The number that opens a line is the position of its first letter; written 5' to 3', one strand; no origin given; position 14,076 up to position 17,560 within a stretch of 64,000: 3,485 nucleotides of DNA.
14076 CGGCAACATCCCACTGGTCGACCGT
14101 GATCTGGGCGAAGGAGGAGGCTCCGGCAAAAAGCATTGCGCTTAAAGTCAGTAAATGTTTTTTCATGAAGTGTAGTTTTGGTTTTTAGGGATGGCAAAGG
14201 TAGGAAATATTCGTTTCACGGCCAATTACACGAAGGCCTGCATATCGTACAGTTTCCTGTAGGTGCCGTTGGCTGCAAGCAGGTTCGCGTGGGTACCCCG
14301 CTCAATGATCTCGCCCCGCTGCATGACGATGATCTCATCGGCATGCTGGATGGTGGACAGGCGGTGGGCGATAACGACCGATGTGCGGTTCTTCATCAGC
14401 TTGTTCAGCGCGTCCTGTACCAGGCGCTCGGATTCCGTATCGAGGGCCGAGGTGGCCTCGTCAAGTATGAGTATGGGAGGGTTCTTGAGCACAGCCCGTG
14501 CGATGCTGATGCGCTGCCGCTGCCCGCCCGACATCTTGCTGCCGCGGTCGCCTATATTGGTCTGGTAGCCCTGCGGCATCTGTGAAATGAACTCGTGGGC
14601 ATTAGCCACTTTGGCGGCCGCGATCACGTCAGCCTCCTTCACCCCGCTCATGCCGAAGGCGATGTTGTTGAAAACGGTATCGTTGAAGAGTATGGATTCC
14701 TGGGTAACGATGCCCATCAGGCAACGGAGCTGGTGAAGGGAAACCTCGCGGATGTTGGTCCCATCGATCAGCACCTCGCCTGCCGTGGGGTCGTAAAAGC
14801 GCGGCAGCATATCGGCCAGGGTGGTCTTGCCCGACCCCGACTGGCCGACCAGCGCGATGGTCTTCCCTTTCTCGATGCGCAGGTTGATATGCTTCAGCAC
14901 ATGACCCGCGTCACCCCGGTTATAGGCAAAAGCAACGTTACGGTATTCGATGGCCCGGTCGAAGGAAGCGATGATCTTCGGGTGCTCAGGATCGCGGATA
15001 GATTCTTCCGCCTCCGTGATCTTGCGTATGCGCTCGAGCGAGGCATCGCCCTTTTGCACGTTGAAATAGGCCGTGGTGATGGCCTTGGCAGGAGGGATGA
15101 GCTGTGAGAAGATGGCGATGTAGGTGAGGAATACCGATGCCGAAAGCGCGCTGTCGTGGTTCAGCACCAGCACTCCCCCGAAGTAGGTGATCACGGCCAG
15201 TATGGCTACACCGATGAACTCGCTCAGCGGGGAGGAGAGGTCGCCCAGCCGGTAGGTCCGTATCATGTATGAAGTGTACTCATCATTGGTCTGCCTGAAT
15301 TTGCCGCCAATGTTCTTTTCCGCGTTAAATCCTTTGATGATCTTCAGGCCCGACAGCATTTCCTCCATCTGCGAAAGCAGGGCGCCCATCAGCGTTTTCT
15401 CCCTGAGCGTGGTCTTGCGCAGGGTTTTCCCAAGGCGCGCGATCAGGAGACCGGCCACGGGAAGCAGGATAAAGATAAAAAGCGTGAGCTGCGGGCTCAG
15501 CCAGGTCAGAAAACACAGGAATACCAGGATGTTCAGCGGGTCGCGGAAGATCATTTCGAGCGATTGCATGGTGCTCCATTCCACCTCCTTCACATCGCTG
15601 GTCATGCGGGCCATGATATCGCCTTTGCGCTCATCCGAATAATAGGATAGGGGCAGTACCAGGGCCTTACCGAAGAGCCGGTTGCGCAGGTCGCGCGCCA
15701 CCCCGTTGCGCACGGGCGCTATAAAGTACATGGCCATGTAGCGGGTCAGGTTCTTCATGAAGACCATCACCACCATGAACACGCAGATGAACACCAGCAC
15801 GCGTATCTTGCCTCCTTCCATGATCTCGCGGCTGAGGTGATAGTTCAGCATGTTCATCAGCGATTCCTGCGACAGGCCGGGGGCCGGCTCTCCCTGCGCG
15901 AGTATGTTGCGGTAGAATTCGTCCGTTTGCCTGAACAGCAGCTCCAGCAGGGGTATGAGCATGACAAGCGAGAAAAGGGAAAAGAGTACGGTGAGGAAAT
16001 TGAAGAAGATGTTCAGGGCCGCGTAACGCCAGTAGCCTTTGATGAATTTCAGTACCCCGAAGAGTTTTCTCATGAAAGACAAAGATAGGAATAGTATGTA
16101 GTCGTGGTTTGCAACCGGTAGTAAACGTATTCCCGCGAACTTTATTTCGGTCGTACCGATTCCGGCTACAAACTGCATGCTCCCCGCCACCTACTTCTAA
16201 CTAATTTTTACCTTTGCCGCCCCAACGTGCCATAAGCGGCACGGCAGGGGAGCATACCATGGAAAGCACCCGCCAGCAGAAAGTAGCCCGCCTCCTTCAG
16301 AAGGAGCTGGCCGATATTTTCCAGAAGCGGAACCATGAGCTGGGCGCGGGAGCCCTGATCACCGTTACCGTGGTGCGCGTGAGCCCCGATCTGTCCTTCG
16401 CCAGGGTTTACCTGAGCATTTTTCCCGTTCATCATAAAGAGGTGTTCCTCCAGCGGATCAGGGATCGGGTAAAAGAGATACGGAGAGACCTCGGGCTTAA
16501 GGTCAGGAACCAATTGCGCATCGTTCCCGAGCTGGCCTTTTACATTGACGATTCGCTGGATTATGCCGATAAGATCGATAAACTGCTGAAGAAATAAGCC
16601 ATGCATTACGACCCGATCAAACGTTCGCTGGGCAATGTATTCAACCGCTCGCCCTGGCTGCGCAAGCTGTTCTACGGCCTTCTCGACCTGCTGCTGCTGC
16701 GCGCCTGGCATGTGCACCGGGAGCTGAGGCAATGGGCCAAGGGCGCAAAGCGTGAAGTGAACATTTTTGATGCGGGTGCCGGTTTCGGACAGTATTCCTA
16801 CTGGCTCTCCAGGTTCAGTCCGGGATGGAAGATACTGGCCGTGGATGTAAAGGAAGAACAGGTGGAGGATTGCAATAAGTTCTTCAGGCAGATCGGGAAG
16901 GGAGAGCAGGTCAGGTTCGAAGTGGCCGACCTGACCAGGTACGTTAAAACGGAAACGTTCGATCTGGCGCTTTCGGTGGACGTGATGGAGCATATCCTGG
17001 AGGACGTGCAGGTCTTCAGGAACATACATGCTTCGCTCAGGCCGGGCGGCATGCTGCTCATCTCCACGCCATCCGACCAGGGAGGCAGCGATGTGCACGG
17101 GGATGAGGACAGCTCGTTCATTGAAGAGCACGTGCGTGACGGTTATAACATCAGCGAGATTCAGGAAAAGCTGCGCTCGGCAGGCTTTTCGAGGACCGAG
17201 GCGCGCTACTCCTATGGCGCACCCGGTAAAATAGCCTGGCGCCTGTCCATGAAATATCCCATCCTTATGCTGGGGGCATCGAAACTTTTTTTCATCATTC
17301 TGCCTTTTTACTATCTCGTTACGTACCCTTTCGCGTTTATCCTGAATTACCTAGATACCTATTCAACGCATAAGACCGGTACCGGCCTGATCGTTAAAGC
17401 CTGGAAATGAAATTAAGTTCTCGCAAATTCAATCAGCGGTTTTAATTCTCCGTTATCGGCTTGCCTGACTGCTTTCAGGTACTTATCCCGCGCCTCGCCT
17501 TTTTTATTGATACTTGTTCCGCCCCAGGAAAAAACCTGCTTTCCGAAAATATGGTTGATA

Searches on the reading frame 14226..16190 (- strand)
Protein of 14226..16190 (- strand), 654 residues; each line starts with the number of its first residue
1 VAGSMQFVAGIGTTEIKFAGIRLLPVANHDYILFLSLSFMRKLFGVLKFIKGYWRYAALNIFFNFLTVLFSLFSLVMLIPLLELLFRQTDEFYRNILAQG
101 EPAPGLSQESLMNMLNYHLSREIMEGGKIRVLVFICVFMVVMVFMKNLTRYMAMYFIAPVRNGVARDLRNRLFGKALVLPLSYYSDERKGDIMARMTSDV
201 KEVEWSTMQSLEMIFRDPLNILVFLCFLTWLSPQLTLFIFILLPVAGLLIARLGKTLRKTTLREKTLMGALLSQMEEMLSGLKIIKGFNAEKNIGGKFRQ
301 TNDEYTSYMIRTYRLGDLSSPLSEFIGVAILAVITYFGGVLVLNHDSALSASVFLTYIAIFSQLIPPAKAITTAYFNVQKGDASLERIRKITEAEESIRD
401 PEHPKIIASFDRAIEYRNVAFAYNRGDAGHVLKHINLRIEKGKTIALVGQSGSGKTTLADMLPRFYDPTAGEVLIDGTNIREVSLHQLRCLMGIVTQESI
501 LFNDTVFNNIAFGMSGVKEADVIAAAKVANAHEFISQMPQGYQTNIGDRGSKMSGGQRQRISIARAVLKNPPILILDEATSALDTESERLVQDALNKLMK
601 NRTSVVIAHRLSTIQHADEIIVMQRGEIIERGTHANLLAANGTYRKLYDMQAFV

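Call 80: search_protein_families(library=pfam, proteins=[window:14226-16190:-], max_evalue=0.001)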
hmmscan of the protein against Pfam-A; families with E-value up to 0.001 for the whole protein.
window:14226-16190:- (654 aa): 5 families
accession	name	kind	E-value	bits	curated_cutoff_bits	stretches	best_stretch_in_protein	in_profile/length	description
PF00664.28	ABC_membrane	-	1.9e-39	136.5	28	1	110-365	37-271/274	ABC transporter transmembrane region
PF00005.33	ABC_tran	-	8.6e-34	117.5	25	1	432-581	1-137/137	ABC transporter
PF02463.25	SMC_N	-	3e-09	37.1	40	1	472-624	110-212/220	RecF/RecN/SMC N terminal domain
PF06414.18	Zeta_toxin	-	2.8e-07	30.6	22.3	1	440-484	14-58/199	Zeta toxin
PF13401.12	AAA_22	-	2.2e-05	25.2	27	1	443-598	6-104/130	AAA domain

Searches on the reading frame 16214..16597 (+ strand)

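Call 4: search_protein_families(library=ncbifam, proteins=[window:16214-16597:+], max_evalue=0.01)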
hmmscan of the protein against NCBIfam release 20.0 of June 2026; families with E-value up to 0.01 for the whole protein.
window:16214-16597:+ (127 aa): 8 families
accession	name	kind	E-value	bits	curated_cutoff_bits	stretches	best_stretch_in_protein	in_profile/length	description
NF001802.0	PRK00521.2-5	equivalog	1e-20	74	142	1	12-126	10-124/144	30S ribosome-binding factor RbfA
TIGR00082.1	rbfA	equivalog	5.5e-16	59.1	51.15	1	16-126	1-110/115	30S ribosome-binding factor RbfA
NF010388.0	PRK13815.1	equivalog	4.7e-12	45.9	167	1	19-126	3-108/122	ribosome-binding factor A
NF010390.0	PRK13817.1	equivalog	4.1e-11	43.3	236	1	18-125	2-106/119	ribosome-binding factor A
NF010391.0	PRK13818.1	equivalog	2.2e-09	37.6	206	1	21-126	5-109/121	ribosome-binding factor A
NF001799.0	PRK00521.2-2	equivalog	2.5e-09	37.3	151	1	16-126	7-118/120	30S ribosome-binding factor RbfA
NF010389.0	PRK13816.1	equivalog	1.3e-07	31.6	196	1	19-123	3-113/131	ribosome-binding factor A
NF001806.0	PRK00521.3-4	equivalog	0.0001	22.7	136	1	17-127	3-111/118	30S ribosome-binding factor RbfA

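Call 5: search_protein_families(library=pfam, proteins=[window:16214-16597:+], max_evalue=0.01)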
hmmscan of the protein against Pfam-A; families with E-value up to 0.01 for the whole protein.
window:16214-16597:+ (127 aa): 2 families
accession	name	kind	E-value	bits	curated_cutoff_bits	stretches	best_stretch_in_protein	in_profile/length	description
PF02033.23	RBFA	-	4.7e-26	91.6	34.7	1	20-125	1-105/105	Ribosome-binding factor A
PF25557.1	GAUT_1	-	0.00033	21.3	22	1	60-94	12-46/77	Galacturonosyltransferase domain 1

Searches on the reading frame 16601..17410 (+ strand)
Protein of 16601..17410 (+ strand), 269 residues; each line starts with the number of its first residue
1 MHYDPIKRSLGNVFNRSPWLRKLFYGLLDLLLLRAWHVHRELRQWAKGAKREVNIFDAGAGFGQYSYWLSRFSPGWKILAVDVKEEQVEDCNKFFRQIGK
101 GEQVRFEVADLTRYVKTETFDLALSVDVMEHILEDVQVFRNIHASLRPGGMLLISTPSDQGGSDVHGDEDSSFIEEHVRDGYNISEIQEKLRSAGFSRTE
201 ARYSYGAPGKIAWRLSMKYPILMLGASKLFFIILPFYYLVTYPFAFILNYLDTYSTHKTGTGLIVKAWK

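Call 4: search_protein_families(library=ncbifam, proteins=[window:16601-17410:+], max_evalue=0.01)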
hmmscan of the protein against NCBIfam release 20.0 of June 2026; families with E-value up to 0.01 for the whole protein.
window:16601-17410:+ (269 aa): 23 families
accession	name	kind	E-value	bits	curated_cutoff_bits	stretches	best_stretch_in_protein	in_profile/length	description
TIGR01983.1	UbiG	equivalog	2e-11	43.6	102.95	1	34-156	29-153/228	bifunctional 2-polyprenyl-6-hydroxyphenol methylase/3-demethylubiquinol 3-O-methyltransferase UbiG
TIGR02072.1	BioC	equivalog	2.5e-11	43.9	184.95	1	50-198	33-173/244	malonyl-ACP O-methyltransferase BioC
TIGR02021.1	BchM-ChlM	equivalog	1.5e-08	34.3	158.9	1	50-132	53-131/218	magnesium protoporphyrin IX methyltransferase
NF053839.1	CPFASynBruc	equivalog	1.8e-08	33.8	600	1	50-190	173-308/410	cyclopropane fatty acid synthase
NF008264.0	PRK11036.1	equivalog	1.2e-07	31.4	366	1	47-153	40-146/261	tRNA uridine 5-oxyacetic acid(34) methyltransferase CmoM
NF043040.1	corrin_prot_MT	hypoth_equivalog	5.3e-06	26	180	1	44-155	33-148/216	corrinoid protein-associated methyltransferase CpaM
NF010703.0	PRK14103.1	equivalog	9.9e-06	25.2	320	1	48-157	26-127/256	trans-aconitate 2-methyltransferase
NF040703.1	cyclopro_CfaB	exception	1.3e-05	24.2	650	1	53-154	161-263/393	C17 cyclopropane fatty acid synthase CfaB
NF047649.1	MTase_UXPK_star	exception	7.8e-05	21.8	460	1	55-155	81-182/283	methyltransferase/UXPK-star double selenoprotein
NF045667.1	MTase_DVU1556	equivalog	0.00011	21.7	155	1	50-197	21-161/213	DVU_1556 family methyltransferase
TIGR03534.1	RF_mod_PrmC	equivalog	0.00023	20.7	199.1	1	50-124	87-161/253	peptide chain release factor N(5)-glutamine methyltransferase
NF041675.1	sarc_dimgly_tmase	equivalog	0.00029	20.9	550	1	52-158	67-173/278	sarcosine/dimethylglycine N-methyltransferase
NF002910.0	PRK03522.2-3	equivalog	0.00055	19.1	558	1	37-119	221-301/383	23S rRNA (uracil(747)-C(5))-methyltransferase RlmC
NF041820.1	daptide_MTase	equivalog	0.00067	19.2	175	1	54-189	39-176/243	daptide-type RiPP biosynthesis methyltransferase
TIGR00452.1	TIGR00452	equivalog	0.00075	18.4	275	1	51-156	117-221/316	tRNA 5-methoxyuridine(34)/uridine 5-oxyacetic acid(34) synthase CmoB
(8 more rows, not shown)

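Call 5: search_protein_families(library=pfam, proteins=[window:16601-17410:+], max_evalue=0.01)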
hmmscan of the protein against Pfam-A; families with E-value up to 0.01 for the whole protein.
window:16601-17410:+ (269 aa): 9 families
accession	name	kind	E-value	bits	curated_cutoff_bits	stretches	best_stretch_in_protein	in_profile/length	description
PF08241.18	Methyltransf_11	-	4.9e-14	53.2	21.2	1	57-154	2-95/95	Methyltransferase domain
PF13649.12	Methyltransf_25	-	2.1e-13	51.2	27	1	55-150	1-97/97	Methyltransferase domain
PF08242.18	Methyltransf_12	-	5.1e-13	50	30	1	57-152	2-98/98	Methyltransferase domain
PF13847.12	Methyltransf_31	-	5.2e-12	46.1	27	1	51-158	3-113/145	Methyltransferase domain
PF13489.12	Methyltransf_23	-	9.7e-10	38.9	27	1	46-197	18-160/164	Methyltransferase domain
PF05175.20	MTS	-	0.00094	19.3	23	1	51-125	31-104/170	Methyltransferase small domain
PF01728.25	FtsJ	-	0.0011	19.4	24.1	1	50-125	20-97/181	FtsJ-like methyltransferase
PF01739.24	CheR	-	0.0022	17.9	27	0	102-154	118-173/195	CheR methyltransferase, SAM binding domain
PF13679.12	Methyltransf_32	-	0.0025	18.2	27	1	47-116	21-94/143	Methyltransferase domain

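Call 13: find_related_loci(query=window:16601-17410:+, collection=genome_contigs, flank=5000)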
Query window:16601-17410:+ (269 aa) in genome_contigs; peptide patterns used: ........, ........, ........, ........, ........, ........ (x = any residue, [..] = any of these).
600 stretches matched a pattern (row limit reached: there are more); 367 encode a relative of the query (tblastn E <= 1e-3); the best 80 are kept; 80 distinct loci.
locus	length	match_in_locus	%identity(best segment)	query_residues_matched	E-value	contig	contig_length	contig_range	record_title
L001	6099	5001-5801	80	1-269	4e-139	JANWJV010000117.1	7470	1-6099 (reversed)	MAG: Bacteroidia bacterium isolate CRAIB_MAG76 c_000000067681, whole genome shotgun sequence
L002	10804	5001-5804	76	1-269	2e-138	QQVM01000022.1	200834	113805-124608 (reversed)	MAG: Bacteroidetes bacterium isolate MA_BCD_1 c_000000000022, whole genome shotgun sequence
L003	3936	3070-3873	76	1-269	3e-141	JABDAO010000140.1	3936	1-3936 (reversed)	MAG: Bacteroidetes bacterium isolate BWOrgControl_Nextera59_MAG1 3300020659.a:Ga0206851_1484, whole genome shotgun seque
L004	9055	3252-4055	77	1-269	9e-138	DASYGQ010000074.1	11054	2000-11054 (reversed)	MAG TPA_asm: Bacteroidia bacterium isolate SMAG_U4218 k141_165980, whole genome shotgun sequence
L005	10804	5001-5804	77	1-269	4e-137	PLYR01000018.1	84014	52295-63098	MAG: Bacteroidetes bacterium isolate palsa_965 73.20120700_P3D.249_contig_794, whole genome shotgun sequence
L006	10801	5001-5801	75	1-268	4e-137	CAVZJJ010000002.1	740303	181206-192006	MAG: uncultured Bacteroidetes bacterium isolate MFD04716.bin.2.246 genome assembly, contig: contig_975, whole genome sho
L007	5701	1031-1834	75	1-269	1e-136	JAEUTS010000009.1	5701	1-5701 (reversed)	MAG: Bacteroidia bacterium isolate new MAG-335 k141_920167, whole genome shotgun sequence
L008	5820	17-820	73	1-269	5e-136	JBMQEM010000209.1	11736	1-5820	MAG: Bacteroidota bacterium isolate LOS_Bin005 NODE_9770_length_11736_cov_10.336872, whole genome shotgun sequence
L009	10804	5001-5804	75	1-269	3e-134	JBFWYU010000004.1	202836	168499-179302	MAG: Bacteroidia bacterium isolate CA_2019_TPBS_171 NODE_606_length_202836_cov_6.646153_TPBS, whole genome shotgun seque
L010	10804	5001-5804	73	1-269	1e-134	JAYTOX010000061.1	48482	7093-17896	MAG: Bacteroidota bacterium isolate GFS_4286 GFS_4286_60, whole genome shotgun sequence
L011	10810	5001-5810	74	1-269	4e-134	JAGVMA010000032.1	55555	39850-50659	MAG: Bacteroidia bacterium isolate SW_6 c_000000129682, whole genome shotgun sequence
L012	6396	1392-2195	74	1-269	4e-134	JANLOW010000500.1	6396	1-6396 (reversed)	MAG: Bacteroidota bacterium isolate OTE_38_metabat_521 OTE_38_k141_4612266, whole genome shotgun sequence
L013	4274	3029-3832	74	1-269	3e-136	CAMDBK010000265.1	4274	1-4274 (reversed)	MAG: Chitinophaga pinensis isolate MaH-04nov19-256 genome assembly, contig: MaH-04nov19-C48395, whole genome shotgun seq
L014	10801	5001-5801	73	1-268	9e-134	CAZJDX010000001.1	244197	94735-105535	MAG TPA_asm: uncultured Flavobacteriales bacterium isolate SRP239054_co1_88 genome assembly, contig: NODE_25_length_2441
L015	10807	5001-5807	74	1-269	2e-133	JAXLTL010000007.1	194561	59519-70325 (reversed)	MAG: Bacteroidia bacterium isolate STL-BAC3 C3.123.fa-7, whole genome shotgun sequence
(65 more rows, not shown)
